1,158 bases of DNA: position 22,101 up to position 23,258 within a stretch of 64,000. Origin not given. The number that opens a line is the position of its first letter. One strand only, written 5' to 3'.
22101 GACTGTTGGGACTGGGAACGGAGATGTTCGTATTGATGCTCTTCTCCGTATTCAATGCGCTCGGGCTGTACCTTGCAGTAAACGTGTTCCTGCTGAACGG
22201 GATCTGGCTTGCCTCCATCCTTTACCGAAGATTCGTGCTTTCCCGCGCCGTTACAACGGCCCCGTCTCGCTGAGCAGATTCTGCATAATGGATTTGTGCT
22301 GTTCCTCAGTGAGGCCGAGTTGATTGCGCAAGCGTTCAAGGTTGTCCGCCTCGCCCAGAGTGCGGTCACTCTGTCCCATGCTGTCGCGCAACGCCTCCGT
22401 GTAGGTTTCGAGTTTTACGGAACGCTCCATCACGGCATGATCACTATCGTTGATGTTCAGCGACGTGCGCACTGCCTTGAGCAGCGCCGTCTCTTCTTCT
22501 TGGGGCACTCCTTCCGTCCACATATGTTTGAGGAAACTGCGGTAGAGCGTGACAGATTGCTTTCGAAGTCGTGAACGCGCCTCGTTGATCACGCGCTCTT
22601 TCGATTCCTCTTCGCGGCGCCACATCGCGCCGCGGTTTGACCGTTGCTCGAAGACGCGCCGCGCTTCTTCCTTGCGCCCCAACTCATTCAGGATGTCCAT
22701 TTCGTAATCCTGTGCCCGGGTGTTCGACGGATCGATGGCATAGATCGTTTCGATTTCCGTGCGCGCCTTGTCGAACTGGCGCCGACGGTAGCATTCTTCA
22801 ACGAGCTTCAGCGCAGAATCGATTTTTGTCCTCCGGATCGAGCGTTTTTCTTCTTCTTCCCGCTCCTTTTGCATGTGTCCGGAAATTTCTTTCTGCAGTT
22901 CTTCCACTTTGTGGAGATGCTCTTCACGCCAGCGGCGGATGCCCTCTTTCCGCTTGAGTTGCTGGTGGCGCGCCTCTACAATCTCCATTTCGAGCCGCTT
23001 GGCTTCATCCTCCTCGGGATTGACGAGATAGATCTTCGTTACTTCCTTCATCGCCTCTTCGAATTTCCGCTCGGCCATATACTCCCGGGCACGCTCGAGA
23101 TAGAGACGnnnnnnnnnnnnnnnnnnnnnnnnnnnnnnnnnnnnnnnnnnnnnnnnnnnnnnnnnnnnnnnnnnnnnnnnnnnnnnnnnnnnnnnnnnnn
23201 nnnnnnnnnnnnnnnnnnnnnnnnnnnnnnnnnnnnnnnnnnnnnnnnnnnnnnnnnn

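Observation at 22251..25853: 1200-aa protein built around a ~745-residue proline-free E/R/K/A/Q helix, capped by TPR-like modules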

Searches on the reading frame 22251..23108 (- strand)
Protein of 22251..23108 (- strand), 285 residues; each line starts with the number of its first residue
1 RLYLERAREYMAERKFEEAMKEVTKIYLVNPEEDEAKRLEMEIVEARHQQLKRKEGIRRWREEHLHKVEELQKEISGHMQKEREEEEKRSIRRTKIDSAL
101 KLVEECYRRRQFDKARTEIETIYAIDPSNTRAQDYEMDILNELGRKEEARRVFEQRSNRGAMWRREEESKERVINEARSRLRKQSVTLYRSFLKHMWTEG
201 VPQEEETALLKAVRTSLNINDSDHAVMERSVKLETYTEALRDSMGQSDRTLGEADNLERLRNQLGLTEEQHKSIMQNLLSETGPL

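Call 4: search_protein_families(library=pfam, proteins=[window:22251-23108:-], max_evalue=1)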
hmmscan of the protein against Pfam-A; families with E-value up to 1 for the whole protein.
window:22251-23108:- (285 aa): 9 families
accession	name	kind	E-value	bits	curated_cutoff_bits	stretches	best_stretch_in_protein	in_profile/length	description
PF13428.12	TPR_14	-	6.9e-07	29.8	23.5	1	100-132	5-37/44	Tetratricopeptide repeat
PF07719.23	TPR_2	-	3.3e-05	24.1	27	0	2-31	3-32/34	Tetratricopeptide repeat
PF14863.12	Alkyl_sulf_dimr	-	0.00012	22.9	26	2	4-72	73-137/139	Alkyl sulfatase dimerisation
PF14559.12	TPR_19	-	0.00016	22.4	25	1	110-156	5-51/68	Tetratricopeptide repeat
PF13181.12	TPR_8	-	0.0023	18.4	25.7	0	1-31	2-32/34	Tetratricopeptide repeat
PF13432.12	TPR_16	-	0.035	15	32.7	0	107-155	8-56/65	Tetratricopeptide repeat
PF05135.19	Phage_connect_1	-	0.15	12.9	21.2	0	256-280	3-27/101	Phage gp6-like head-tail connector protein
PF14853.12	Fis1_TPR_C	-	0.27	11.9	25.3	1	106-134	11-39/53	Fis1 C-terminal tetratricopeptide repeat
PF03735.19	ENT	-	0.28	11.7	28.5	1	189-244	12-68/71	ENT domain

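Call 6: find_homologous_proteins(query=window:22251-23108:-)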
Query window:22251-23108:- (285 aa): 7 proteins with E <= 0.001 among 1278 candidates.
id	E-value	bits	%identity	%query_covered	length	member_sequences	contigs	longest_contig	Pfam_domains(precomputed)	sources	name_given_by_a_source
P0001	1.4e-111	390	68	99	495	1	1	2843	PF14559.13,PF14863.13,PF07719.24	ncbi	ncbi:MAG: hypothetical protein AAB344_08025, partial [Bacteroidota bacterium]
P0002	1.8e-103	364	63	98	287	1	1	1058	PF14559.13,PF27421.1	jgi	jgi:tetratricopeptide (TPR) repeat protein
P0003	6.7e-100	352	64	92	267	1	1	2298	-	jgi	jgi:tetratricopeptide (TPR) repeat protein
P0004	1.8e-94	334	58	99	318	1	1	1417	PF13428.13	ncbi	-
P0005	1.2e-74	269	64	70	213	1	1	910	-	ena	-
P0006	2.0e-52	197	41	99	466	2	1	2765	-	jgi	jgi:hypothetical protein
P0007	1.3e-47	181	38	98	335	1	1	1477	PF14559.13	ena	-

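Call 9: find_related_loci(query=A1, collection=genome_contigs, flank=10000)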
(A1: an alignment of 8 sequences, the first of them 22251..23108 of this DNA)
Query A1 (285 aa) in genome_contigs; peptide patterns used: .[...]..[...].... (x = any residue, [..] = any of these).
15 stretches matched a pattern; 12 encode a relative of the query (tblastn E <= 1e-3); 12 distinct loci.
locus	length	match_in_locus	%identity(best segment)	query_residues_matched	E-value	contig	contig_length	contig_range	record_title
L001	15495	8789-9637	65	1-282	1e-119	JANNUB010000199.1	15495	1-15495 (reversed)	MAG: Ignavibacteriota bacterium isolate SOY_30_metabat_287 SOY_30_k141_1519993, whole genome shotgun sequence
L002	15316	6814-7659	64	1-281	6e-119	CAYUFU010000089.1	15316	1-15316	MAG TPA_asm: uncultured Chitinophagales bacterium isolate binchicken_co274_268 genome assembly, contig: NODE_9787_length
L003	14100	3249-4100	62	1-284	4e-113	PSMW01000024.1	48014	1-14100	MAG: Ignavibacteria bacterium isolate ERB_28_1 NODE_94_length_48014_cov_5.269167, whole genome shotgun sequence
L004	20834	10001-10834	63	1-278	3e-112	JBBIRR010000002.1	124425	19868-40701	MAG: Ignavibacteriales bacterium isolate ETS170220_bin_354 NODE_76_length_124425_cov_5.89171, whole genome shotgun seque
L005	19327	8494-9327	63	1-278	1e-112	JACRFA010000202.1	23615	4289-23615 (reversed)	MAG: Ignavibacteriae bacterium isolate NC_groundwater_1713_Pr3_B-0.1um_53_10 SR-2_scaffold_141_2676883, whole genome sho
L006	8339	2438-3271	64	1-278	7e-111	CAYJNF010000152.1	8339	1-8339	MAG TPA_asm: uncultured Chitinophagales bacterium isolate ERP124720_co1_156 genome assembly, contig: NODE_9683_length_83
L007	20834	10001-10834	62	1-278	5e-106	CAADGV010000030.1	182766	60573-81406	uncultured Chlorobi bacterium isolate CHB1.fa.gz genome assembly, contig: k127_886455, whole genome shotgun sequence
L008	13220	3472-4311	60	1-281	2e-103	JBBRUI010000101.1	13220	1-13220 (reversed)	MAG: Bacteroidota bacterium isolate La3_concoct.179 La3_concoct.179_K_1717802_L_13220_cov_8.0000, whole genome shotgun s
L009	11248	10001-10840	59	1-281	8e-100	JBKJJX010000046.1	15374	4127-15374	MAG: Bacteroidota bacterium isolate ant_bin.22 S1Ck117_3247291_flag_1_multi_13.0000_len_15374, whole genome shotgun sequ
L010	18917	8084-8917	63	1-278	1e-109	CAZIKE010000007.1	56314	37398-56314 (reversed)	MAG TPA_asm: uncultured Chitinophagales bacterium isolate SRP290908_co1_392 genome assembly, contig: NODE_572_length_563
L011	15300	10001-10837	42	1-279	3e-58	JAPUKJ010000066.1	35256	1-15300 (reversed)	MAG: Ignavibacteria bacterium isolate KW1-S15_2 KW1-S15_2_cg66, whole genome shotgun sequence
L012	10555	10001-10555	45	1-185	3e-40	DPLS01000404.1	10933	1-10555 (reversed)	MAG TPA_asm: Bacteroidetes bacterium isolate UBA11986 contig_198414, whole genome shotgun sequence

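Call 26: predict_structure(alignment_id=A1)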
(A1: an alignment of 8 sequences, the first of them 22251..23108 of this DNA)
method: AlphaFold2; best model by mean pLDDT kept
length: 285 residues; sequences in the alignment: 8
mean_pLDDT: 90.3   pTM: 0.71
mean pLDDT of the five models: 90.3, 89.1, 89.1, 89.0, 88.7
residues with pLDDT >= 90: 193; 70-90: 80; 50-70: 11; < 50: 1
segments of 3 or more residues with pLDDT < 50: none
pLDDT, mean of each block of 10 residues (from residue 1): 89 89 92 90 89 84 91 95 94 97 97 97 96 96 94 93 95 94 96 89 89 95 95 90 70 74 88 88 61
secondary structure, 60 per line:
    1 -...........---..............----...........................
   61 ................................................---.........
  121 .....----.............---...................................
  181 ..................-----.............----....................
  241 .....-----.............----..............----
elements in order: H2-12 H16-29 H34-108 H112-125 H130-142 H146-198 H204-216 H221-245 H251-263 H268-281

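Call 29: search_protein_representatives(alignment_id=A1)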
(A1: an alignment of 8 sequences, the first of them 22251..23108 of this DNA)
Query: 8 sequences, 319 profile positions. Proteins with E-value up to 0.001 (for the whole library): 777; up to 1e-10: 242; up to 1e-30: 45. The best 150 are listed.
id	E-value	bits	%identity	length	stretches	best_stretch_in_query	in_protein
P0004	9.7e-150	514.5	-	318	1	2-318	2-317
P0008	3.4e-107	374.7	-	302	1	20-317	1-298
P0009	1.8e-97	342.8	-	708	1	2-317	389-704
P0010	2.3e-92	326.0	-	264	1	58-315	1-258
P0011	1.6e-86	306.8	-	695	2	2-317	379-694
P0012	9.2e-81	287.9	-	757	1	3-317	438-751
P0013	2.3e-78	280.0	-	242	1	79-313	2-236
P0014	3.7e-77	276.1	-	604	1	2-306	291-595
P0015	1.3e-74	267.7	-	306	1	10-314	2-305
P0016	5.0e-72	259.2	-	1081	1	2-312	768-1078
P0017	2.7e-69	250.2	-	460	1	2-312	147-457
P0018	5.1e-69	249.3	-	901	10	2-197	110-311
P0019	1.1e-67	245.0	-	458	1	11-308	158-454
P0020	2.2e-67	243.9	-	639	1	2-310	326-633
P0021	6.9e-67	242.3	-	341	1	4-309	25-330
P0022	1.5e-55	205.1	-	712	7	2-116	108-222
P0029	3.5e-45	171.0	-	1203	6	31-190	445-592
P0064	3.4e-27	111.9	-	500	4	218-313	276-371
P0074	1.7e-24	103.0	-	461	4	218-315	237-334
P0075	1.9e-24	102.8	-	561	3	220-313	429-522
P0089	3.1e-22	95.6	-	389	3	212-309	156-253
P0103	1.5e-19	86.8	-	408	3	219-313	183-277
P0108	6.4e-19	84.7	-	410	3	212-315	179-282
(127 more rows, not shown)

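Call 30: search_protein_families(library=pfam, proteins=[P0064, P0074, P0075, P0089, P0103, P0108, P0018, P0022, P0029, P0016], max_evalue=0.001)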
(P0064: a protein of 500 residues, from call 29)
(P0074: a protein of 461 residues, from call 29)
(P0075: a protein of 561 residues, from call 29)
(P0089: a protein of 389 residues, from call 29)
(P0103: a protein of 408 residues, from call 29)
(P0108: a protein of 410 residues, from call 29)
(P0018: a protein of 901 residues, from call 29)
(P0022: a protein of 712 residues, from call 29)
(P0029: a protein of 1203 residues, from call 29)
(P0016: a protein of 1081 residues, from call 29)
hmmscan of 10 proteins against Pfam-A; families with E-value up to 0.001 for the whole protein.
P0064 (500 aa): 5 families
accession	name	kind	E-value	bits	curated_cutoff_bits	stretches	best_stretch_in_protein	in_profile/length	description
PF00072.30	Response_reg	-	4.9e-20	72.2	30.2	1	382-494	2-110/111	Response regulator receiver domain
PF14853.12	Fis1_TPR_C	-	1.2e-10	41.9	25.3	0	89-120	15-46/53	Fis1 C-terminal tetratricopeptide repeat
PF07719.23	TPR_2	-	2.8e-06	27.5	27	0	78-108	4-34/34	Tetratricopeptide repeat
PF01239.28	PPTA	-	8.9e-05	22.5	29.5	0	91-111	1-21/32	Protein prenyltransferase alpha subunit repeat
PF14559.12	TPR_19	-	0.00023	21.8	25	0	87-128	3-44/68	Tetratricopeptide repeat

P0074 (461 aa): 6 families
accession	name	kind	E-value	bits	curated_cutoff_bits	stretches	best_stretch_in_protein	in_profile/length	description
PF00072.30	Response_reg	-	4.7e-21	75.5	30.2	1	342-455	1-110/111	Response regulator receiver domain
PF07719.23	TPR_2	-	1.7e-08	34.4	27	0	20-50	4-34/34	Tetratricopeptide repeat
PF14863.12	Alkyl_sulf_dimr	-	3.3e-06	28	26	0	137-202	52-118/139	Alkyl sulfatase dimerisation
PF14853.12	Fis1_TPR_C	-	1e-05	26.1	25.3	0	27-60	11-44/53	Fis1 C-terminal tetratricopeptide repeat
PF16940.10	Tic110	-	1.2e-05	24.5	27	1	238-353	349-465/574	Chloroplast envelope transporter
PF13428.12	TPR_14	-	0.00036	21.4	23.5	0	20-54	4-38/44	Tetratricopeptide repeat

P0075 (561 aa): 3 families
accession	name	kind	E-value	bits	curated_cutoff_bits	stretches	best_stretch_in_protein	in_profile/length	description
PF13414.12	TPR_11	-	1.9e-06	27.9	26.8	0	325-349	8-32/42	TPR repeat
PF07719.23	TPR_2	-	1.4e-05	25.3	27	0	145-166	13-34/34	Tetratricopeptide repeat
PF14559.12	TPR_19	-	8.9e-05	23.2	25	0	325-353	5-35/68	Tetratricopeptide repeat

P0089 (389 aa): 3 families
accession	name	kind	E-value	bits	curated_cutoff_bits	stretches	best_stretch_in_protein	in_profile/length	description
PF00072.30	Response_reg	-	1.5e-10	41.6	30.2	1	267-380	1-110/111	Response regulator receiver domain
PF07719.23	TPR_2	-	8.1e-05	22.9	27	0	17-45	6-34/34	Tetratricopeptide repeat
PF16940.10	Tic110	-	9.4e-05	21.6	27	1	163-231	349-417/574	Chloroplast envelope transporter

P0103 (408 aa): 4 families
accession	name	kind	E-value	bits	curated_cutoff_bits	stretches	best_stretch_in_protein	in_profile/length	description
PF00072.30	Response_reg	-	1.2e-17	64.5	30.2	1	287-400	1-110/111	Response regulator receiver domain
PF14853.12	Fis1_TPR_C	-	2.6e-05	24.7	25.3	0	16-53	12-50/53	Fis1 C-terminal tetratricopeptide repeat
PF03735.19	ENT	-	4.1e-05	24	28.5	0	228-274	8-55/71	ENT domain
PF07719.23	TPR_2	-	0.00052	20.4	27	0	12-38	8-34/34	Tetratricopeptide repeat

P0108 (410 aa): 7 families
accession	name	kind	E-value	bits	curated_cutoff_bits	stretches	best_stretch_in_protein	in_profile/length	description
PF00072.30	Response_reg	-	9.7e-19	68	30.2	1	292-404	2-110/111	Response regulator receiver domain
PF14559.12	TPR_19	-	4.6e-05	24.1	25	0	18-51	28-62/68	Tetratricopeptide repeat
PF07719.23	TPR_2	-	4.6e-05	23.7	27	1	18-48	4-34/34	Tetratricopeptide repeat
PF14853.12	Fis1_TPR_C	-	6.3e-05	23.5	25.3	0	24-64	10-50/53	Fis1 C-terminal tetratricopeptide repeat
PF13181.12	TPR_8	-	8.6e-05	22.8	25.7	1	19-48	5-34/34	Tetratricopeptide repeat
PF13428.12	TPR_14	-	0.00023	22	23.5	0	18-52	4-38/44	Tetratricopeptide repeat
PF16940.10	Tic110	-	0.00069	18.7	27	0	186-277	349-442/574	Chloroplast envelope transporter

P0018 (901 aa): 4 families
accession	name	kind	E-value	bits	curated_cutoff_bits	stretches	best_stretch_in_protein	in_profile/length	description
PF07719.23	TPR_2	-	2.9e-09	36.8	27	0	18-50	2-34/34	Tetratricopeptide repeat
PF13428.12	TPR_14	-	3e-08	34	23.5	0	18-54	2-38/44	Tetratricopeptide repeat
PF04010.18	DUF357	-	7.2e-05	23.2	29.4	0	548-588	18-58/73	Protein of unknown function (DUF357)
PF14853.12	Fis1_TPR_C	-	0.00011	22.8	25.3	0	704-736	15-47/53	Fis1 C-terminal tetratricopeptide repeat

P0022 (712 aa): 5 families
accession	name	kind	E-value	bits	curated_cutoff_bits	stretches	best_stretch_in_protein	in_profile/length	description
PF07719.23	TPR_2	-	1.6e-15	56.3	27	0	25-52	7-34/34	Tetratricopeptide repeat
PF13414.12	TPR_11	-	1.5e-08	34.6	26.8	0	27-55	2-30/42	TPR repeat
PF13428.12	TPR_14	-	5.8e-06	26.9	23.5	0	646-681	4-39/44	Tetratricopeptide repeat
PF13181.12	TPR_8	-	1.7e-05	25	25.7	0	501-532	2-33/34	Tetratricopeptide repeat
PF00515.34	TPR_1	-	4e-05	23.7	27.8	0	31-52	13-34/34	Tetratricopeptide repeat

P0029 (1203 aa): 14 families
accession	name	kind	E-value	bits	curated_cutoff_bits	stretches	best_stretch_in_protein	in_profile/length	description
PF07719.23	TPR_2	-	1.6e-38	128.1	27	1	141-168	7-34/34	Tetratricopeptide repeat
PF00515.34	TPR_1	-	9.8e-30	101.6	27.8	0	1112-1145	1-34/34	Tetratricopeptide repeat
PF13414.12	TPR_11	-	3.3e-25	87.9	26.8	1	941-982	1-42/42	TPR repeat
PF13428.12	TPR_14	-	4.2e-25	86.1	23.5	0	142-172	8-38/44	Tetratricopeptide repeat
PF14559.12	TPR_19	-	1.3e-23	83.5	25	0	946-1009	3-66/68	Tetratricopeptide repeat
PF13181.12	TPR_8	-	1.1e-21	75.6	25.7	0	940-966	7-33/34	Tetratricopeptide repeat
PF13432.12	TPR_16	-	1.4e-15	57.9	32.7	0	1100-1145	19-64/65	Tetratricopeptide repeat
PF13431.12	TPR_17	-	3.5e-14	52.2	24.4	0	1059-1088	1-30/34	Tetratricopeptide repeat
PF13424.12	TPR_12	-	2.1e-11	44.3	30.1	1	1074-1142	5-75/77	Tetratricopeptide repeat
PF12895.13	ANAPC3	-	9.8e-11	42.2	27.2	0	1059-1135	11-79/82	Anaphase-promoting complex, cyclosome, subunit 3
PF13371.12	TPR_9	-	1.9e-10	41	35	0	941-1011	2-72/73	Tetratricopeptide repeat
PF23914.1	TPR_CcmH_CycH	-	4.4e-07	30.3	42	0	939-1031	55-150/158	Cytochrome c-type biogenesis protein H TPR domain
PF14853.12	Fis1_TPR_C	-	1.1e-05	26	25.3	0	608-647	8-47/53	Fis1 C-terminal tetratricopeptide repeat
PF04010.18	DUF357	-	0.00022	21.6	29.4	1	275-331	6-63/73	Protein of unknown function (DUF357)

P0016 (1081 aa): 2 families
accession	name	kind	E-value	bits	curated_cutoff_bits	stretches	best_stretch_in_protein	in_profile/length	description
PF14853.12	Fis1_TPR_C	-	1.1e-05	26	25.3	0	905-935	12-42/53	Fis1 C-terminal tetratricopeptide repeat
PF07719.23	TPR_2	-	4.8e-05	23.6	27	0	899-927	6-34/34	Tetratricopeptide repeat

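Call 31: fold_search(model_id=the predicted structure, library=pdb)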
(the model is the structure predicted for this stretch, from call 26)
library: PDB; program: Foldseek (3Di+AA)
matches with E <= 10: 810; with E <= 0.001: 0
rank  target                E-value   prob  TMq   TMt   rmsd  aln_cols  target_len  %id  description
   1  9fmd_J                3.9e-02  0.96  0.19  0.09  18.2       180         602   18  Integrative model of the human post-catalytic spliceosome (P-complex) (released 2024-07-10)
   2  9qhc_A                6.7e-02  0.80  0.22  0.22  32.9       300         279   12  Crystal structure of 8-repeat CTPR protein with eliminated coordination sites (released 2025-10-22)
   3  8fgw_D                8.5e-02  0.75  0.20  0.05  31.3       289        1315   12  Human IFT-A complex structures provide molecular insights into ciliary transport (released 2023-02-22)
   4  6xns_D                8.5e-02  0.25  0.15  0.14  32.9       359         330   14  C3_crown-05 (released 2020-12-23)
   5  8chy                  1.2e-01  0.66  0.20  0.21  33.5       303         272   12  Crystal structure of an 8-repeat consensus TPR superhelix with Zinc. (released 2024-02-21)
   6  9qhc_B                1.4e-01  0.87  0.22  0.23  35.0       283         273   13  Crystal structure of 8-repeat CTPR protein with eliminated coordination sites (released 2025-10-22)
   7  7obi_B                1.5e-01  0.99  0.21  0.44  31.5       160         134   13  Consensus tetratricopeptide repeat protein type RV4 (released 2022-02-23)
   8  3ieg_A                1.5e-01  0.51  0.19  0.15  36.1       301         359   16  Crystal Structure of P58(IPK) TPR Domain at 2.5 A (released 2010-03-31)
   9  8c6j_S                1.5e-01  0.77  0.19  0.09  18.6       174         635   18  Human spliceosomal PM5 C* complex (released 2023-07-12)
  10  8qt5_A                1.6e-01  0.38  0.14  0.16  24.8       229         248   13  Crystal structure of Arabidopsis thaliana 14-3-3 isoform lambda in complex with a phosphopeptide from the transcriptio (released 2023-10-25)
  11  9qhb                  1.8e-01  0.51  0.20  0.21  33.2       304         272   12  Crystal structure of 16-repeat CTPR protein with eliminated coordination sites (released 2025-10-22)
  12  8qtf_D                1.8e-01  0.44  0.16  0.20  24.7       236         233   13  Crystal structure of a C-terminally truncated version of Arabidopsis thaliana 14-3-3 omega in complex with a phosphope (released 2023-11-22)
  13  8ro0_J                1.9e-01  0.44  0.20  0.11  33.6       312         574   12  Structure of the C. elegans Intron Lariat Spliceosome primed for disassembly (ILS') (released 2024-08-07)
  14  8qtt_F                2.0e-01  0.51  0.17  0.20  25.9       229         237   14  Crystal structure of a C-terminally truncated version of Arabidopsis thaliana 14-3-3 omega in complex with a phosphope (released 2023-11-15)
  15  2fo7                  2.2e-01  0.99  0.21  0.43  32.2       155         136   14  Crystal structure of an 8 repeat consensus TPR superhelix (trigonal crystal form) (released 2006-03-07)
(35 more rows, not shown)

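Call 35: search_protein_families(library=pfam, alignment_id=A2, max_evalue=0.01)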
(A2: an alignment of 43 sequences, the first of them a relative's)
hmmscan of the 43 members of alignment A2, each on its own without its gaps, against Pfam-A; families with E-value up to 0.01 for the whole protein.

A. member 1, P0064 (500 aa): 7 families
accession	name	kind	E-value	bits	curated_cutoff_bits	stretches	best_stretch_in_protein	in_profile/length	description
PF00072.30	Response_reg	-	4.9e-20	72.2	30.2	1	382-494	2-110/111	Response regulator receiver domain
PF14853.12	Fis1_TPR_C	-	1.2e-10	41.9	25.3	2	89-120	15-46/53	Fis1 C-terminal tetratricopeptide repeat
PF07719.23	TPR_2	-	2.8e-06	27.5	27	0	78-108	4-34/34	Tetratricopeptide repeat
PF01239.28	PPTA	-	8.9e-05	22.5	29.5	0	91-111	1-21/32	Protein prenyltransferase alpha subunit repeat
PF14559.12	TPR_19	-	0.00023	21.8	25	0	87-128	3-44/68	Tetratricopeptide repeat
PF14863.12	Alkyl_sulf_dimr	-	0.003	18.4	26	0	77-127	71-122/139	Alkyl sulfatase dimerisation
PF03735.19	ENT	-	0.0038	17.7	28.5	0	278-334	11-68/71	ENT domain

B. families by the number of members that match (of 43 scanned): 30 families (the first 25 are shown)
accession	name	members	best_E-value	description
PF00072.30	Response_reg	24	1.5e-23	Response regulator receiver domain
PF03735.19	ENT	20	2e-14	ENT domain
PF16940.10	Tic110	19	4.7e-08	Chloroplast envelope transporter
PF07719.23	TPR_2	18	1.7e-08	Tetratricopeptide repeat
PF14559.12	TPR_19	15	1.9e-07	Tetratricopeptide repeat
PF13428.12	TPR_14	13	1.2e-07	Tetratricopeptide repeat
PF14853.12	Fis1_TPR_C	10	1.2e-10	Fis1 C-terminal tetratricopeptide repeat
PF14863.12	Alkyl_sulf_dimr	8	3.3e-06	Alkyl sulfatase dimerisation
PF13181.12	TPR_8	6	3.9e-05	Tetratricopeptide repeat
PF05099.18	TerB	4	1.2e-05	Tellurite resistance protein TerB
PF00211.25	Guanylate_cyc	3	3e-22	Adenylate and Guanylate cyclase catalytic domain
PF13414.12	TPR_11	3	1.9e-06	TPR repeat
PF13432.12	TPR_16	3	0.0011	Tetratricopeptide repeat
PF00515.34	TPR_1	2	3.1e-05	Tetratricopeptide repeat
PF01239.28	PPTA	1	8.9e-05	Protein prenyltransferase alpha subunit repeat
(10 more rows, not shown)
